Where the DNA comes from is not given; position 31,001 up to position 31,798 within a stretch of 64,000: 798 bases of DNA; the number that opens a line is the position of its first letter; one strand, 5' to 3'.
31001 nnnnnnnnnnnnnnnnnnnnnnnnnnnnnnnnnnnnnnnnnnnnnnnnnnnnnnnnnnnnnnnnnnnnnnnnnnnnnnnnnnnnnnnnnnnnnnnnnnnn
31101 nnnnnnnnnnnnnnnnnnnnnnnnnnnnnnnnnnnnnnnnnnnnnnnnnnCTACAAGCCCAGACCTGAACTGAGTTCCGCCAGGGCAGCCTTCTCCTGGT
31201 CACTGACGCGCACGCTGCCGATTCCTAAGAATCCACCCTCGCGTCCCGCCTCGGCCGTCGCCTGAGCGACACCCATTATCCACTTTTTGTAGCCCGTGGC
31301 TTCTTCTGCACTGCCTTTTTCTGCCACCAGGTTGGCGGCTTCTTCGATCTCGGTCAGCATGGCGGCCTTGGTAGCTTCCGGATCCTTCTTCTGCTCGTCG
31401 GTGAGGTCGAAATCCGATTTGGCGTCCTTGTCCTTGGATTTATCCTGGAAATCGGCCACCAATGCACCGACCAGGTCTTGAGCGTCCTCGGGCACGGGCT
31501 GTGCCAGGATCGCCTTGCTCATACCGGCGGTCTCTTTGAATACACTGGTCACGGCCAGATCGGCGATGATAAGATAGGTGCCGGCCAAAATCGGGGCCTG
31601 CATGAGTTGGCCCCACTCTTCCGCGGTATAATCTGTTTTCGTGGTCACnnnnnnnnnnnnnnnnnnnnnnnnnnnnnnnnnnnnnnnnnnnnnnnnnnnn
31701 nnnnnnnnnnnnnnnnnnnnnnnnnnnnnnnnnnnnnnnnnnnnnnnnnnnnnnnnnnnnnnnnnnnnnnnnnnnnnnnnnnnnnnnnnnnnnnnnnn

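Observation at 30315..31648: Two-gene minus-strand pair encoding an unknown 165-aa protein and an extremely acidic A/E/L/G low-complexity 257-aa protein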

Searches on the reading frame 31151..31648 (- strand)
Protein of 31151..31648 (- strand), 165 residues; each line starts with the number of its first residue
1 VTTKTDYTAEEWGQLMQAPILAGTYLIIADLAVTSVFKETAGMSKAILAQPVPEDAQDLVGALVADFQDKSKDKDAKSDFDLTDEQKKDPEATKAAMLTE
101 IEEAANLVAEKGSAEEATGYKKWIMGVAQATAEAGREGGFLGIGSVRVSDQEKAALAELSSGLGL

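Call 3: search_protein_families(library=pfam, proteins=[window:31151-31648:-], max_evalue=1)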
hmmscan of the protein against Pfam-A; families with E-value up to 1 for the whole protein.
window:31151-31648:- (165 aa): 1 family
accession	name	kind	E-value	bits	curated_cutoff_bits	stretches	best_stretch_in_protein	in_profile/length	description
PF03885.18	DUF327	-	0.019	15.4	25.8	1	72-132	20-80/143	Protein of unknown function (DUF327)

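Call 4: search_protein_families(library=ncbifam, proteins=[window:31151-31648:-], max_evalue=1)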
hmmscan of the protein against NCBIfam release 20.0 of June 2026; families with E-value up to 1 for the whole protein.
window:31151-31648:- (165 aa): 0 families

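Call 7: find_homologous_proteins(query=window:31151-31648:-)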
Query window:31151-31648:- (165 aa): 137 proteins with E <= 0.001 among 411 candidates; the best 120 are listed.
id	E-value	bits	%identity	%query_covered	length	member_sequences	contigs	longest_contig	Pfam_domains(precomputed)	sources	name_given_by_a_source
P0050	2.1e-96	338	100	100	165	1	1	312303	-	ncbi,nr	ncbi:MAG: hypothetical protein U9R25_00390 [Chloroflexota bacterium]|nr:hypothetical protein [Chloro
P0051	5.0e-49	184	56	100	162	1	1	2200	-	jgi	-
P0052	3.6e-48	181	56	100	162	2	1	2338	-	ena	-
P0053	2.3e-47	179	55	100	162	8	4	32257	-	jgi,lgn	jgi:hypothetical protein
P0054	5.2e-47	177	55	100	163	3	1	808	-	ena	-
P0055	5.5e-47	177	56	100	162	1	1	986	-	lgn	-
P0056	6.2e-47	177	55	100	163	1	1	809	-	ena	-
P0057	6.3e-47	177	56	100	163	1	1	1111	-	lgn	-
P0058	8.9e-47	177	55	100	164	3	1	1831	-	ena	-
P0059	7.6e-46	174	54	100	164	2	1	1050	-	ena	-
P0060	8.2e-46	173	54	100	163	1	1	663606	-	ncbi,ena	-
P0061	2.4e-45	172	56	100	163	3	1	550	-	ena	-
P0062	5.5e-45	171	54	100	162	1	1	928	-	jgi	jgi:hypothetical protein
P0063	1.3e-44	170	55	100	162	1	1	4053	-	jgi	jgi:hypothetical protein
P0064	1.7e-44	169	53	100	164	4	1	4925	-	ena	-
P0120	2.6e-36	143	47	100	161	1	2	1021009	-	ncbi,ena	-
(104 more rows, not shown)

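Call 11: find_encoding_contigs(protein=P0060, flank=5000, max_places=2)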
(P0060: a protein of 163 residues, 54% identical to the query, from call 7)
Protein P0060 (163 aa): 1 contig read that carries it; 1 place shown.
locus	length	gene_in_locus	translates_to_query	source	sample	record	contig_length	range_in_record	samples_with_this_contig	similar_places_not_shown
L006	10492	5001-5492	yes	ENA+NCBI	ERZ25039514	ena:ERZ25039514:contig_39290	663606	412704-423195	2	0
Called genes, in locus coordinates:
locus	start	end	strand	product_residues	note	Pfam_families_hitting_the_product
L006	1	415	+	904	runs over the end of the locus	PF04020:Phage_holin_4_2, PF01663:Phosphodiest, PF04893:Yip1 (weak)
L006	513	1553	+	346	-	PF00561:Abhydrolase_1, PF12146:Hydrolase_4, PF12697:Abhydrolase_6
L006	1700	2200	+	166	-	PF04075:F420H2_quin_red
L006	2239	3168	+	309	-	PF01545:Cation_efflux, PF16916:ZT_dimer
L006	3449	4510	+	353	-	PF12146:Hydrolase_4, PF00561:Abhydrolase_1, PF12697:Abhydrolase_6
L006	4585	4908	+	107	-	PF13630:SdpI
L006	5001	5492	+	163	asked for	-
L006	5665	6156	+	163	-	PF01047:MarR, PF13404:HTH_AsnC-type, PF13412:HTH_24, PF01037:AsnC_trans_reg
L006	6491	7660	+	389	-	PF01212:Beta_elim_lyase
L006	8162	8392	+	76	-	-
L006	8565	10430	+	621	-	PF02812:ELFV_dehydrog_N, PF00208:ELFV_dehydrog, PF00571:CBS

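Call 12: find_encoding_contigs(protein=P0120, flank=5000, max_places=2)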
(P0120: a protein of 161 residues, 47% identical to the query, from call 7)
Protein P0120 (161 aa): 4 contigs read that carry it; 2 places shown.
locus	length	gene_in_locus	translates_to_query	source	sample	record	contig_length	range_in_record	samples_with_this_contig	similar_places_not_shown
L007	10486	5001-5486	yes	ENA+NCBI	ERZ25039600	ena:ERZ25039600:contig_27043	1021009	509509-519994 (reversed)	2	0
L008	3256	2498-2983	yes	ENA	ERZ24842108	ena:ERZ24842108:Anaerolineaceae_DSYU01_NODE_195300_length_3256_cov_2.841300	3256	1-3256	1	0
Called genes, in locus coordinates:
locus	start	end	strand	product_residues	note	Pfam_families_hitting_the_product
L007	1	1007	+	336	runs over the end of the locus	PF14229:DUF4332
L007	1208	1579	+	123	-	-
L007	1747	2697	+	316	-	PF03724:META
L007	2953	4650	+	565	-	PF03724:META, PF00144:Beta-lactamase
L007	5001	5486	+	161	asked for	-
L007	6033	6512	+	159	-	PF04020:Phage_holin_4_2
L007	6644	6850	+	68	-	-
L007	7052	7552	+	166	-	-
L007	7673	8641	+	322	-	PF00005:ABC_tran, PF13304:AAA_21 (faint)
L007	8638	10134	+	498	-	PF12679:ABC2_membrane_2, PF12698:ABC2_membrane_3, PF01061:ABC2_membrane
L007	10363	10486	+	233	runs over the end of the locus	PF01987:AIM24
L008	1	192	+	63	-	?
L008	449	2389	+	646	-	PF03724:META, PF00144:Beta-lactamase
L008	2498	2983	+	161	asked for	-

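Call 19: search_solved_structures(query=A2, max_evalue=10, show_alignments=2)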
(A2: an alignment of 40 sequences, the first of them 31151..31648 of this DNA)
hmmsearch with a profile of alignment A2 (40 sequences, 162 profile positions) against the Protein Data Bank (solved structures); distinct sequences matched with E-value up to 10: 3.
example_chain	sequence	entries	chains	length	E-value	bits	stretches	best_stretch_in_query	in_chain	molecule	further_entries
3zcd_A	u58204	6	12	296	0.7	13.4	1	49-153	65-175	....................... | FARNESYL PYROPHOSPHATE SYNTHASE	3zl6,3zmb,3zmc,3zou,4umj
7pwg_G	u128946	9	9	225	0.73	13.4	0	86-129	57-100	60S ribosomal protein L7a | Ribosomal protein L7a | 60S ribosomal protein eL8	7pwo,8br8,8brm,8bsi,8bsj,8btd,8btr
9exz_A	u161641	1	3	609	0.83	13.2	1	33-104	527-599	DE NOVO PROTEIN P600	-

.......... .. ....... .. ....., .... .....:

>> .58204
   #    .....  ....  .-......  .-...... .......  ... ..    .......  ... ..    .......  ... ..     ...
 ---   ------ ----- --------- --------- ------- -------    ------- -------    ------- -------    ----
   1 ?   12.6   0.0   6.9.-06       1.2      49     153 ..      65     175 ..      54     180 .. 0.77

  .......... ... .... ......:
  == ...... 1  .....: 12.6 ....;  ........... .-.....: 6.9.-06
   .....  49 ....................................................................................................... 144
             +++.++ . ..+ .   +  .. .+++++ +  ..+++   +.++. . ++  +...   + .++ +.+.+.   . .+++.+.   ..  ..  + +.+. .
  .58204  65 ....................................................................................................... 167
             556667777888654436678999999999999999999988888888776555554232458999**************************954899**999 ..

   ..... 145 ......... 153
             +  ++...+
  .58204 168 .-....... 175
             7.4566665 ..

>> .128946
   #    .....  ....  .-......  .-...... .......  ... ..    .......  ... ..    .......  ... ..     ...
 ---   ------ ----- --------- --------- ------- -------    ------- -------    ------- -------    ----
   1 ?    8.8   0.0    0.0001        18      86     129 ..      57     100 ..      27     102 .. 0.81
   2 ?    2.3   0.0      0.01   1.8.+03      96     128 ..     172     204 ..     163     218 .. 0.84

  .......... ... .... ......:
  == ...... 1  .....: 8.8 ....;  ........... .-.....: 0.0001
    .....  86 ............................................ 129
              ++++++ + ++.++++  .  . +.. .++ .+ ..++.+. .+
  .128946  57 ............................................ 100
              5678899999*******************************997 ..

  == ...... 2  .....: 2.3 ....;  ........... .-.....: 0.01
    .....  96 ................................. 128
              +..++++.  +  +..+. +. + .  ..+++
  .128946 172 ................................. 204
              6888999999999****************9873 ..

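Call 22: search_protein_families(library=pfam, alignment_id=A2, max_evalue=1)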
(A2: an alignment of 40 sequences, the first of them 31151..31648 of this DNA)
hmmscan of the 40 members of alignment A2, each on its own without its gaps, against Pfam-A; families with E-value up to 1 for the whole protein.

A. member 1, window:31151-31648:- (165 aa): 1 family
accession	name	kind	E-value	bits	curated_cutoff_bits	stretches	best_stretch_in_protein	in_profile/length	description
PF03885.18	DUF327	-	0.019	15.4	25.8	1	72-132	20-80/143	Protein of unknown function (DUF327)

B. families by the number of members that match (of 40 scanned): 43 families (the first 25 are shown)
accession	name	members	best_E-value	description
PF20121.4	DUF6511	6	0.00063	Family of unknown function (DUF6511)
PF05227.19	CHASE3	5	0.037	CHASE3 domain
PF21983.2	NikA-like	2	0.011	Mobilization protein NikA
PF03885.18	DUF327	2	0.019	Protein of unknown function (DUF327)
PF13690.11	CheX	2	0.02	Chemotaxis phosphatase CheX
PF03695.18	UPF0149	2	0.027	Uncharacterised protein family (UPF0149)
PF19132.5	DUF5815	2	0.028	Family of unknown function (DUF5815)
PF13399.11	LytR_C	2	0.032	LytR cell envelope-related transcriptional attenuator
PF21046.2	Rad26-like_C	2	0.036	Rad26-like, C-terminal domain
PF08148.17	DSHCT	1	0.01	DSHCT (NUC185) domain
PF18519.6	Sgf11_N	1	0.016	SAGA-associated factor 11 N-terminal domain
PF17929.6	TetR_C_34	1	0.018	Tetracyclin repressor-like, C-terminal domain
PF16220.10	DUF4880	1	0.021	Domain of unknown function (DUF4880)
PF25106.1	VWA_4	1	0.026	von Willebrand factor A domain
PF22991.1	Lock_Gag1-like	1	0.028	Gag1-like, lock domain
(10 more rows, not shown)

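Call 24: find_related_loci(query=A2, collection=genome_contigs, flank=10000)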
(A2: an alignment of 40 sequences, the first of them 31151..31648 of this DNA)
Query A2 (165 aa) in genome_contigs; peptide patterns used: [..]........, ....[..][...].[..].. (x = any residue, [..] = any of these).
600 stretches matched a pattern (row limit reached: there are more); 351 encode a relative of the query (tblastn E <= 1e-3); the best 80 are kept; 80 distinct loci.
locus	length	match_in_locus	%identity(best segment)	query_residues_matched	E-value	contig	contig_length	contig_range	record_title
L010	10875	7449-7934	55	1-165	2e-54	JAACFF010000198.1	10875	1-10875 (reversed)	MAG: Chloroflexota bacterium isolate bin.33 scaffold_4256, whole genome shotgun sequence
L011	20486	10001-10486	55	1-165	2e-52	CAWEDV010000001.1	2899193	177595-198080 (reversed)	MAG: uncultured Chloroflexia bacterium isolate MFD03804.bin.1.278 genome assembly, contig: contig_14769, whole genome sh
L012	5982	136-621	53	1-165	9e-51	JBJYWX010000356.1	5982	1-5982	MAG: Candidatus Promineifilaceae bacterium isolate S0_2_050615r3r5_39 S0_2_050615r3r5_39_000000000356, whole genome shot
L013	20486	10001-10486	54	1-165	2e-49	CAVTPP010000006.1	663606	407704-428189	MAG: uncultured Chloroflexia bacterium isolate MFD03804.bin.2.153 genome assembly, contig: contig_39290, whole genome sh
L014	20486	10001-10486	52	1-165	7e-49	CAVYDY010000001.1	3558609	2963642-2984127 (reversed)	MAG: uncultured Chloroflexia bacterium isolate MFD03804.bin.2.16 genome assembly, contig: contig_1187, whole genome shot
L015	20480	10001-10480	54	1-165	7e-49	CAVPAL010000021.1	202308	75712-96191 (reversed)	MAG: uncultured Chloroflexia bacterium isolate MFD09964.bin.1.113 genome assembly, contig: contig_6190, whole genome sho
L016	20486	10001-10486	53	1-165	1e-48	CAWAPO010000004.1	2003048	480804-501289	MAG: uncultured Chloroflexia bacterium isolate MFD03804.bin.2.126 genome assembly, contig: contig_24291, whole genome sh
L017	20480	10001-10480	53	1-165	6e-47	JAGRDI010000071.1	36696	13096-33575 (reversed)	MAG: Anaerolineales bacterium isolate HKST-UBA48 2012-05-30_1_(paired)_contig_152372, whole genome shotgun sequence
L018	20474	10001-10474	50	1-163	2e-44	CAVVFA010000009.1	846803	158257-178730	MAG: uncultured Chloroflexia bacterium isolate MFD04716.bin.2.33 genome assembly, contig: contig_15726, whole genome sho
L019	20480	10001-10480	47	1-165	1e-42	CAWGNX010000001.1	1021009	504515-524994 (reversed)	MAG: uncultured Chloroflexia bacterium isolate MFD09779.bin.1.231 genome assembly, contig: contig_27043, whole genome sh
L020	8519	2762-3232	47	1-163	4e-42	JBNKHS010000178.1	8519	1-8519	MAG: Candidatus Promineifilaceae bacterium isolate E1.bin.20.strict NODE_178_length_8519_cov_2.913646, whole genome shot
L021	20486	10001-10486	49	1-165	4e-43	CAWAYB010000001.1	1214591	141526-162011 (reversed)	MAG: uncultured Chloroflexia bacterium isolate MFD09779.bin.1.35 genome assembly, contig: contig_12204, whole genome sho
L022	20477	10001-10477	45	1-165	7e-37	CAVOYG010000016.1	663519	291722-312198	MAG: uncultured Chloroflexia bacterium isolate MFD09964.bin.2.44 genome assembly, contig: contig_26562, whole genome sho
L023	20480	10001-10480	45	1-165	4e-37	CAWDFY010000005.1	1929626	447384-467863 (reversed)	MAG: uncultured Chloroflexia bacterium isolate MFD06229.bin.2.150 genome assembly, contig: contig_8603, whole genome sho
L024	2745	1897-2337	46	1-153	6e-36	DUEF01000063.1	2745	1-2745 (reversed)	MAG TPA_asm: Caldilineae bacterium isolate G439 Contig63, whole genome shotgun sequence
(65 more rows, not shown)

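Call 28: predict_structure(alignment_id=A2)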
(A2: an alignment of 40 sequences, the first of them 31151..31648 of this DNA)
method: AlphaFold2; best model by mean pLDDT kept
length: 165 residues; sequences in the alignment: 40
mean_pLDDT: 88.8   pTM: 0.84
mean pLDDT of the five models: 88.8, 86.5, 86.1, 85.7, 84.6
residues with pLDDT >= 90: 117; 70-90: 31; 50-70: 16; < 50: 1
segments of 3 or more residues with pLDDT < 50: none
pLDDT, mean of each block of 10 residues (from residue 1): 93 97 93 82 93 94 94 68 85 95 97 96 96 74 66 95 95
secondary structure, 60 per line:
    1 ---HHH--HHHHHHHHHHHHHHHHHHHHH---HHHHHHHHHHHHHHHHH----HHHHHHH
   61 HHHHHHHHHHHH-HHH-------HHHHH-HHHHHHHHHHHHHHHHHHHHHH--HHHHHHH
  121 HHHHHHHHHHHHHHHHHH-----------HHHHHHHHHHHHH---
elements in order: H9-29 H33-49 H54-72 H84-88 H90-111 H114-138 H150-162

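Call 53: search_protein_families(library=pfam, alignment_id=A5, max_evalue=0.00001)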
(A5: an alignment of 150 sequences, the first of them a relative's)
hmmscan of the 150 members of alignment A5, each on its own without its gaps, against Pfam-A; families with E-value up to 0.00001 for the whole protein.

A. member 1, L015:9334-9819:+ (162 aa): 0 families

B. families by the number of members that match (of 150 scanned): 160 families (the first 25 are shown)
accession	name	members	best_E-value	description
PF02518.31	HATPase_c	4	7.1e-32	Histidine kinase-, DNA gyrase B-, and HSP90-like ATPase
PF07733.18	DNA_pol3_alpha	3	3.2e-82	Bacterial DNA polymerase III alpha NTPase domain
PF05496.18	RuvB_N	3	3.3e-79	Holliday junction DNA helicase RuvB P-loop domain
PF01979.26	Amidohydro_1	3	3.1e-62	Amidohydrolase family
PF17657.6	DNA_pol3_finger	3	3.5e-49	Bacterial DNA polymerase III alpha subunit finger domain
PF02811.25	PHP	3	3.6e-40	PHP domain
PF13091.12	PLDc_2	3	1.2e-35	PLD-like domain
PF00561.26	Abhydrolase_1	3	1.6e-33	alpha/beta hydrolase fold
PF17864.7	AAA_lid_4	3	3.8e-28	RuvB AAA lid domain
PF00072.30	Response_reg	3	8.4e-26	Response regulator receiver domain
PF05491.19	RuvB_C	3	1.8e-22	RuvB C-terminal winged helix domain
PF14579.12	HHH_6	3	4.1e-22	Helix-hairpin-helix motif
PF00004.35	AAA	3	1.3e-21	ATPase family associated with various cellular activities (AAA)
PF12697.13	Abhydrolase_6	3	3.3e-21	Alpha/beta hydrolase family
PF07969.17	Amidohydro_3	3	3.4e-21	Amidohydrolase family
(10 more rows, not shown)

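Call 56: find_encoding_contigs(protein=P0050, flank=6000, max_places=2)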
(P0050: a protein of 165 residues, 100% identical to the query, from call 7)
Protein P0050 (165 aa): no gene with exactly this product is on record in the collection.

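Call 63: search_protein_families(library=padloc, proteins=[window:31151-31648:-], max_evalue=1)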
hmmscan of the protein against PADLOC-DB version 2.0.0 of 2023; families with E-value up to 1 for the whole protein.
window:31151-31648:- (165 aa): 0 families

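Call 64: search_protein_families(library=phrogs, proteins=[window:31151-31648:-], max_evalue=1)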
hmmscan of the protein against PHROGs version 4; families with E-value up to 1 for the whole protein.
window:31151-31648:- (165 aa): 2 families
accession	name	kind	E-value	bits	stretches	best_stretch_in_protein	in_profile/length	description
phrog_14649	-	unknown function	0.12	13.7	0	53-73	21-40/62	-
phrog_35387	-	unknown function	0.63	11.6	1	78-118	19-58/87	-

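Call 65: fold_search(model_id=the predicted structure, library=pdb)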
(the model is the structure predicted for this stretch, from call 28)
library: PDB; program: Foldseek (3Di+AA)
matches with E <= 10: 235; with E <= 0.001: 0
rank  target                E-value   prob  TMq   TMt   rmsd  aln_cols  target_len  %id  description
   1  7vg4_A                2.7e-01  0.23  0.22  0.19  19.5       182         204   16  10,5-methenyltetrahydrofolate cyclohydrolase from Methylobacterium extorquens AM1 strain (released 2022-07-06)
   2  8auw_D                2.8e-01  0.41  0.27  0.28  20.9       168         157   12  Cryo-EM structure of human BIRC6 in complex with SMAC. (released 2023-02-15)
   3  7vg4_C                3.3e-01  0.20  0.21  0.18  19.6       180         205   16  10,5-methenyltetrahydrofolate cyclohydrolase from Methylobacterium extorquens AM1 strain (released 2022-07-06)
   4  8auw_C                4.3e-01  0.23  0.24  0.25  21.8       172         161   12  Cryo-EM structure of human BIRC6 in complex with SMAC. (released 2023-02-15)
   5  7vg4_E                4.5e-01  0.16  0.22  0.19  18.3       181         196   17  10,5-methenyltetrahydrofolate cyclohydrolase from Methylobacterium extorquens AM1 strain (released 2022-07-06)
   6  6jx6_B                4.7e-01  0.33  0.27  0.29  21.0       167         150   12  Tetrameric form of Smac (released 2019-12-04)
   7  6jx6_C                6.6e-01  0.25  0.27  0.29  19.0       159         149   12  Tetrameric form of Smac (released 2019-12-04)
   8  4tx5_A                6.9e-01  0.25  0.27  0.26  19.2       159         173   12  Crystal structure of Smac-DIABLO (in space group P65) (released 2015-07-15)
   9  4tx5_B                8.4e-01  0.21  0.27  0.27  21.3       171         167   12  Crystal structure of Smac-DIABLO (in space group P65) (released 2015-07-15)
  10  9lki_A                8.8e-01  0.66  0.37  0.47   8.7       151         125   13  N-terminal domain (NTD) structure of aciniform spidroin 1(AcSp1) from Latrodectus hesperus (released 2025-10-01)
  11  9s99_A                8.8e-01  0.10  0.18  0.16  21.2       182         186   14  CdvB2 filament - high twist, class B (released 2026-01-28)
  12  1g73_A                9.2e-01  0.21  0.27  0.27  18.5       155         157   13  CRYSTAL STRUCTURE OF SMAC BOUND TO XIAP-BIR3 DOMAIN (released 2001-01-10)
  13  9div_A                9.6e-01  0.15  0.22  0.24  18.0       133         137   16  The crystal structure of de novo designed ChuA binding protein C8 (released 2025-05-21)
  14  7vg4_F                9.6e-01  0.12  0.22  0.20  17.7       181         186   13  10,5-methenyltetrahydrofolate cyclohydrolase from Methylobacterium extorquens AM1 strain (released 2022-07-06)
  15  6jx6_D                1.0e+00  0.28  0.30  0.32  19.4       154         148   12  Tetrameric form of Smac (released 2019-12-04)
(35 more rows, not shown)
